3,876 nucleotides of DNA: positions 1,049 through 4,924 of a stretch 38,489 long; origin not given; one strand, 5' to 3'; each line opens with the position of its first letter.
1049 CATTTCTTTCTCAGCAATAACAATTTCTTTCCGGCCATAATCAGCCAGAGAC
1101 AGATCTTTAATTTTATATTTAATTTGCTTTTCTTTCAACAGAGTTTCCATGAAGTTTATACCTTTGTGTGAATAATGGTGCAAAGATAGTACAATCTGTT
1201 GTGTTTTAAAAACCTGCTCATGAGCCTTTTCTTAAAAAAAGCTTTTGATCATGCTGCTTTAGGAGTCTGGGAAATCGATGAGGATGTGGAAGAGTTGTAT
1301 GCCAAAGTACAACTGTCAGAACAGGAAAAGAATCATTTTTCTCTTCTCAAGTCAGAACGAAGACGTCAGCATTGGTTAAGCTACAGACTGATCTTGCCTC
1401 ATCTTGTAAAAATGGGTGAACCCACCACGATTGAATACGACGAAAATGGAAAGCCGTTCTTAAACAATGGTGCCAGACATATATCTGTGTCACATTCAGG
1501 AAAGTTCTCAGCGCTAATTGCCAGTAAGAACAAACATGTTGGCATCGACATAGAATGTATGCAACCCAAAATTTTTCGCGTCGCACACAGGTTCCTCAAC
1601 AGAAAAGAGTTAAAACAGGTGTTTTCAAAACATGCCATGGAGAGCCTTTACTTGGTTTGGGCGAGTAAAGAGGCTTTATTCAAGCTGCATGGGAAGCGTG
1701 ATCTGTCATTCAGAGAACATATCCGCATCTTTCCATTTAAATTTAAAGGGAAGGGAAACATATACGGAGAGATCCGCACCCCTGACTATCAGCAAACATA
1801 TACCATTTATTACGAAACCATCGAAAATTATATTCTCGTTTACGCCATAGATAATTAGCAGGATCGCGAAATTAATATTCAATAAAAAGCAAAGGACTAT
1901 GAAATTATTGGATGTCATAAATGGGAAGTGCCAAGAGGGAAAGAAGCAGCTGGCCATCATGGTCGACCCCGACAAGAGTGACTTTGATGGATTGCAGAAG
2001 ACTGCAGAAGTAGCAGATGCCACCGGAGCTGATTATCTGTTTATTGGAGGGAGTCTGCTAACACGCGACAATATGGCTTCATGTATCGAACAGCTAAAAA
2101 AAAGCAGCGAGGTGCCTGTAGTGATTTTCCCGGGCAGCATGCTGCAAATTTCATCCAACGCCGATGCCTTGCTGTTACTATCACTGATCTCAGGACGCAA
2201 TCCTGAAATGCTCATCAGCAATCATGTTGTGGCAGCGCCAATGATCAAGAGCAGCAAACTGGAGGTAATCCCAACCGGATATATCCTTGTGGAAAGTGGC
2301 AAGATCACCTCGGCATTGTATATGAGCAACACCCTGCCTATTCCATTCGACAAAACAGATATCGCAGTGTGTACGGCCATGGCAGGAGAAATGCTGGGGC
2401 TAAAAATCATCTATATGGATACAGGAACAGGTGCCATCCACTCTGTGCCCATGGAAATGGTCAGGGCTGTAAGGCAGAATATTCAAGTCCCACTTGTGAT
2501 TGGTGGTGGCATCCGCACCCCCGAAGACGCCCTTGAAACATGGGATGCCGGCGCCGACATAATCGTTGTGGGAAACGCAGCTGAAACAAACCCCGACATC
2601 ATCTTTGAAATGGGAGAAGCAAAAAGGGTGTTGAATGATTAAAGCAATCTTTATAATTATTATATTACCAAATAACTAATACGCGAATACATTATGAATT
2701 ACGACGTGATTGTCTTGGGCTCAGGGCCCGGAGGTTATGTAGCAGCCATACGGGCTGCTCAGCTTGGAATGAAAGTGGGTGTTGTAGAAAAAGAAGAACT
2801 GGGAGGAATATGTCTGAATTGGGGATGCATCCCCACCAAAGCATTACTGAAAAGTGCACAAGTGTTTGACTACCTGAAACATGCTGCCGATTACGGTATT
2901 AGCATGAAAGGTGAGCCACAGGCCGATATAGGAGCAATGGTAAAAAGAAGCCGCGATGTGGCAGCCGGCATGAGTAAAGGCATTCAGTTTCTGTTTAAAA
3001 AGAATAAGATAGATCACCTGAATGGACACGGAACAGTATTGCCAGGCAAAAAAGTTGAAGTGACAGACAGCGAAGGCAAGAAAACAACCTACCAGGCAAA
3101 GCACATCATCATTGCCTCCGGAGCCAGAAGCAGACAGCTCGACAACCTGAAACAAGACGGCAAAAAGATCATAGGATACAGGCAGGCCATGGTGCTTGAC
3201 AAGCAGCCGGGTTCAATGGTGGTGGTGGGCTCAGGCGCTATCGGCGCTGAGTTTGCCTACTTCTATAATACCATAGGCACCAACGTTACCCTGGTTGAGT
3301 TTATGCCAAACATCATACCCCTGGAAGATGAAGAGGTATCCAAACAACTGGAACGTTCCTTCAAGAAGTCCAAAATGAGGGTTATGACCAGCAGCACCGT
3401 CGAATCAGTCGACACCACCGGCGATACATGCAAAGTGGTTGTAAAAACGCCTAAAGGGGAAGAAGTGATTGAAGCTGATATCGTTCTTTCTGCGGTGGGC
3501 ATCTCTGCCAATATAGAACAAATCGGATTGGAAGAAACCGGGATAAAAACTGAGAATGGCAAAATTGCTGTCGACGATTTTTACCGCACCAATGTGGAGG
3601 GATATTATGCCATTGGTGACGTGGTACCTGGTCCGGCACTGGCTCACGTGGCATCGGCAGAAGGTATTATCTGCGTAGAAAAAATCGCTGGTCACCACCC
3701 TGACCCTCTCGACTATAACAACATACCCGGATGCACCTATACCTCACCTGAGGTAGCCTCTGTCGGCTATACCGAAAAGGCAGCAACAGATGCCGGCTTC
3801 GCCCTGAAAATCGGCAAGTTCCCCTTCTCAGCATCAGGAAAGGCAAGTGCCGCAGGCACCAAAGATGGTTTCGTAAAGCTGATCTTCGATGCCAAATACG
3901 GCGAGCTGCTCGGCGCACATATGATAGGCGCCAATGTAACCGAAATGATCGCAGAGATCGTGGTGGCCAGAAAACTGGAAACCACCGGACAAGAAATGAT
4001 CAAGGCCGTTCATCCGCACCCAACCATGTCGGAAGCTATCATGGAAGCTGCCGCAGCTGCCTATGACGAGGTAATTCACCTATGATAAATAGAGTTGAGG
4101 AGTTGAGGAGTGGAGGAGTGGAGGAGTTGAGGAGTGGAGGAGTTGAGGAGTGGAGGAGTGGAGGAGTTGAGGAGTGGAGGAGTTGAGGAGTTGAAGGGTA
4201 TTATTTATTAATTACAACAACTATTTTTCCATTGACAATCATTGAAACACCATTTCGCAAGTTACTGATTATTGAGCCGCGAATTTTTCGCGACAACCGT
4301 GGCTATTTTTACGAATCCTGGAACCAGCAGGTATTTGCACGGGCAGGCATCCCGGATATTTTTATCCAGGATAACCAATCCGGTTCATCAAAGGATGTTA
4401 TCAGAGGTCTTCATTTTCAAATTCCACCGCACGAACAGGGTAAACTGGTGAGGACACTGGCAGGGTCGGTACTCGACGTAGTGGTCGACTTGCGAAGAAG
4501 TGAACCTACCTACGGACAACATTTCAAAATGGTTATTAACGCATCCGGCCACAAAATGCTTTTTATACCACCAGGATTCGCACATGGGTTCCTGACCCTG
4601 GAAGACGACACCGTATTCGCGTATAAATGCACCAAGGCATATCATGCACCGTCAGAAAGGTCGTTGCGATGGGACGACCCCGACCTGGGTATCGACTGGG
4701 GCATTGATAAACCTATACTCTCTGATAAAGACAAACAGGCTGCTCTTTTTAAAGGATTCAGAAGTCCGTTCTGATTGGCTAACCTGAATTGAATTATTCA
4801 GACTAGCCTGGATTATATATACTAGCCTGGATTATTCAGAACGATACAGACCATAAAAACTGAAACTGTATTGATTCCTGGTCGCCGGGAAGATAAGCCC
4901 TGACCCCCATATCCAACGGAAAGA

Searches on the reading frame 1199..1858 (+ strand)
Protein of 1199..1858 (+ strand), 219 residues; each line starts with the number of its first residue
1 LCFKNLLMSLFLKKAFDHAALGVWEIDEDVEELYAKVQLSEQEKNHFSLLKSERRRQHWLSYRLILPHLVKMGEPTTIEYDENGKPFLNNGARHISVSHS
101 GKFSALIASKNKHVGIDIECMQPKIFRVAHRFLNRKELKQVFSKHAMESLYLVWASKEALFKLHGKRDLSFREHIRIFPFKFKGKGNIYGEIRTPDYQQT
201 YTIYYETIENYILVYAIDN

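Call 23: search_protein_families(library=pfam, proteins=[window:1199-1858:+])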
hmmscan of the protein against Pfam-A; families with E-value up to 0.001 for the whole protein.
window:1199-1858:+ (219 aa): 1 family
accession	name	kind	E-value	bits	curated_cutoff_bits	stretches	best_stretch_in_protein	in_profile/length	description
PF01648.25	ACPS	-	6.8e-12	45.8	25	1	114-214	2-109/111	4'-phosphopantetheinyl transferase superfamily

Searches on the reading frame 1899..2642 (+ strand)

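Call 23: search_protein_families(library=pfam, proteins=[window:1899-2642:+])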
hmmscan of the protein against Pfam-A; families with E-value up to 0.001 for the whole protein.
window:1899-2642:+ (247 aa): 9 families
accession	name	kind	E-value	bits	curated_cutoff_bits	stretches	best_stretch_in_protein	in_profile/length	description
PF01884.23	PcrB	-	1.6e-35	123.1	23.9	1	20-234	10-217/226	PcrB family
PF00977.27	His_biosynth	-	1.1e-10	41.8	23.6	1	181-239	58-116/228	Histidine biosynthesis protein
PF01180.27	DHO_dh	-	9.1e-08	32.1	27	1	179-232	221-277/291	Dihydroorotate dehydrogenase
PF01207.24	Dus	-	2.2e-07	30.8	20.4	1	186-236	174-225/311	Dihydrouridine synthase (Dus)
PF05690.20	ThiG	-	3.8e-05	23.6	23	1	184-241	163-219/247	Thiazole biosynthesis protein ThiG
PF00478.31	IMPDH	-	0.00015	21.3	25.6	1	167-225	116-173/345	IMP dehydrogenase / GMP reductase domain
PF02581.23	TMP-TENI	-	0.00016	21.5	27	0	181-226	134-178/180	Thiamine monophosphate synthase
PF01070.24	FMN_dh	-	0.00033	20.2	24.9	1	182-226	204-247/350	FMN-dependent dehydrogenase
PF00290.26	Trp_syntA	-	0.00096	18.6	27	0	186-227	188-228/259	Tryptophan synthase alpha chain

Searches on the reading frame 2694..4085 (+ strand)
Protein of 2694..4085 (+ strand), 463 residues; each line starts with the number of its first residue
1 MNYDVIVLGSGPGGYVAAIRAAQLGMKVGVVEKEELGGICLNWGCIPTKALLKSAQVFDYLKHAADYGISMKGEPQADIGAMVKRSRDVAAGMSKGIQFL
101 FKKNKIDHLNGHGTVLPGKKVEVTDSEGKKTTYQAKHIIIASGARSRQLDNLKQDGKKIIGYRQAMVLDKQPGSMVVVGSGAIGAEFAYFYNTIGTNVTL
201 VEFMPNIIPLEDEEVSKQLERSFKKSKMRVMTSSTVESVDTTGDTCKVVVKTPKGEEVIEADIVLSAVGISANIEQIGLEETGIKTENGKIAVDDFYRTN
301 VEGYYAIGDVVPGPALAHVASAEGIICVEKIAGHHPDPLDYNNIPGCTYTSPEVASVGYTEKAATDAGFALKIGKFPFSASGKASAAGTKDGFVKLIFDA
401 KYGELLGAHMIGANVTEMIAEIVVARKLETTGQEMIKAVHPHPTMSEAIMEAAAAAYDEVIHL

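Call 19: find_encoding_contigs(protein=window:2694-4085:+, flank=10000, max_places=10)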
Protein window:2694-4085:+ (463 aa): 2 contigs read that carry it; 2 places shown.
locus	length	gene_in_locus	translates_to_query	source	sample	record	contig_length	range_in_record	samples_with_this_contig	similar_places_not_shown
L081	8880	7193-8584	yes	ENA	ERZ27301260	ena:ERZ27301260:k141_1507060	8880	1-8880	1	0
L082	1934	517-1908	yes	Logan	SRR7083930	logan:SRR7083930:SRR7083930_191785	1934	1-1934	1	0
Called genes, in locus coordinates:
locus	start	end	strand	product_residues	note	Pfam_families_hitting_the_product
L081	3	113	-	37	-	?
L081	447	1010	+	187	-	PF00403:HMA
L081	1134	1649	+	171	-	PF02075:RuvC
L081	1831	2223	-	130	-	PF11969:DcpS_C, PF01230:HIT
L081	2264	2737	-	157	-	PF03449:GreA_GreB_N, PF01272:GreA_GreB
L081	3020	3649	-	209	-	-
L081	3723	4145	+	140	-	-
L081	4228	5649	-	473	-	PF05221:AdoHcyase, PF00670:AdoHcyase_NAD, PF02826:2-Hacid_dh_C, PF07991:KARI_N (weak)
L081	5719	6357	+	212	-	PF01648:ACPS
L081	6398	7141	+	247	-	PF01884:PcrB, PF01180:DHO_dh (weak), PF00977:His_biosynth, PF01207:Dus (weak)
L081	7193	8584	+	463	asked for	PF00890:FAD_binding_2 (weak), PF01266:DAO (faint), PF07992:Pyr_redox_2, PF12831:FAD_oxidored (weak), PF13738:Pyr_redox_3, PF00070:Pyr_redox, PF02737:3HCDH_N (weak), PF02852:Pyr_redox_dim, +3 more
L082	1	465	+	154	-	?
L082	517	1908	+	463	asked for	PF00890:FAD_binding_2 (weak), PF01266:DAO (faint), PF07992:Pyr_redox_2, PF12831:FAD_oxidored (weak), PF13738:Pyr_redox_3, PF00070:Pyr_redox, PF02737:3HCDH_N (weak), PF02852:Pyr_redox_dim, +3 more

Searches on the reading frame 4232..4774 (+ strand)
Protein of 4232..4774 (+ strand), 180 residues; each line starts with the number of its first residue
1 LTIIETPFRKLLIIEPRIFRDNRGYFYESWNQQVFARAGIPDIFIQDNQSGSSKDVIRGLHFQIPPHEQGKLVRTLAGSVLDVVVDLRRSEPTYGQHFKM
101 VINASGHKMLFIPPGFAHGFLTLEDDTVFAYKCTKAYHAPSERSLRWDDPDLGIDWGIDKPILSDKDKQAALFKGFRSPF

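Call 23: search_protein_families(library=pfam, proteins=[window:4232-4774:+])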
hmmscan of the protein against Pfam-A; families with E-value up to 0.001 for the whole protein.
window:4232-4774:+ (180 aa): 1 family
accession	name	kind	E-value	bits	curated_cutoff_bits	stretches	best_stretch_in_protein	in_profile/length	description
PF00908.23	dTDP_sugar_isom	-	7.6e-67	224.7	27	1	6-174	2-167/168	dTDP-4-dehydrorhamnose 3,5-epimerase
